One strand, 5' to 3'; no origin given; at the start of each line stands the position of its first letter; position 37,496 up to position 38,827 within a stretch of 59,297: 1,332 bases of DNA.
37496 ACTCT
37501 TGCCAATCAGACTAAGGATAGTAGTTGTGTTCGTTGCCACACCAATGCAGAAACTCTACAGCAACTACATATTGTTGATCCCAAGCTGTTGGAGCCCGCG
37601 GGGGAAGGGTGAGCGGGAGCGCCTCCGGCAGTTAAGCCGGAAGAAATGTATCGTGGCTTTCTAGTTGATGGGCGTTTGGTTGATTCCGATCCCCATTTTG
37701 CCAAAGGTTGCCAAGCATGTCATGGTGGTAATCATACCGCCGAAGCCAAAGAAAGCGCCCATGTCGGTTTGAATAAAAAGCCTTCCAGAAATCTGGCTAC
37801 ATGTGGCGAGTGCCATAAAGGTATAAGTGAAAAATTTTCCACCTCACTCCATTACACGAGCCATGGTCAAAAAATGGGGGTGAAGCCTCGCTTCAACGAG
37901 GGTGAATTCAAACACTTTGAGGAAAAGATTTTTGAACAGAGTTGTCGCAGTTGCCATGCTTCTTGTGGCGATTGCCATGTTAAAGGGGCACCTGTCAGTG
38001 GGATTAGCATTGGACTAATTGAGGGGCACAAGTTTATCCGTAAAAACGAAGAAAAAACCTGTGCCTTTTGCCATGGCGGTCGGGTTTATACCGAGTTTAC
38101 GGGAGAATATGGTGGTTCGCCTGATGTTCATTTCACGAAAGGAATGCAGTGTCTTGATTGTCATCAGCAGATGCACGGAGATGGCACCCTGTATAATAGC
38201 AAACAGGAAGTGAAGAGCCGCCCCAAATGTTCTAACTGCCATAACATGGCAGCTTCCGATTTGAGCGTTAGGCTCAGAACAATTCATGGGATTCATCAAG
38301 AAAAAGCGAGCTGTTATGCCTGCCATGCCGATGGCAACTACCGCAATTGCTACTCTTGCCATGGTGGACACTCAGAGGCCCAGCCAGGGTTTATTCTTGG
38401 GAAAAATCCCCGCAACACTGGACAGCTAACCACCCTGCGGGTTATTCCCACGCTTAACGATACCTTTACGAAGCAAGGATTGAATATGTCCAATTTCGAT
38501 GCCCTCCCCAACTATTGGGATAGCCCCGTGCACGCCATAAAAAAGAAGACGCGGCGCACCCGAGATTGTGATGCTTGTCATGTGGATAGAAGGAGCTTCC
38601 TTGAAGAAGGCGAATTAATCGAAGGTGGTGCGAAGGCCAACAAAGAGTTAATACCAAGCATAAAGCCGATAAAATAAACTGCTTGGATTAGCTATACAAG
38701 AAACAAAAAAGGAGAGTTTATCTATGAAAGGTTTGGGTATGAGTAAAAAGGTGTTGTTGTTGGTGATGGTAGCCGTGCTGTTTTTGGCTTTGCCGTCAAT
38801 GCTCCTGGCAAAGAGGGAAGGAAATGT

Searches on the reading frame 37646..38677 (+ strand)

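Call 85: search_protein_families(library=pfam, proteins=[window:37646-38677:+], max_evalue=0.00001)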
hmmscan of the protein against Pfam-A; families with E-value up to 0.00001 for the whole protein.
window:37646-38677:+ (343 aa): 3 families
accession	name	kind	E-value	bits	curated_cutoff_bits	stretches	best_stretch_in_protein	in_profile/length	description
PF14522.11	Cytochrome_C7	-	7.6e-11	42.1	24.8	0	160-227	6-66/67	Cytochrome c7 and related cytochrome c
PF22113.1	Mtrc-MtrF_II-IV_dom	-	5.1e-08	33.1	30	0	18-105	80-164/176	Outer membrane cytochrome MtrC/MtrF-like, domains II/IV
PF14537.11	Cytochrom_c3_2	-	3.5e-07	31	25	0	161-239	1-78/79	Cytochrome c3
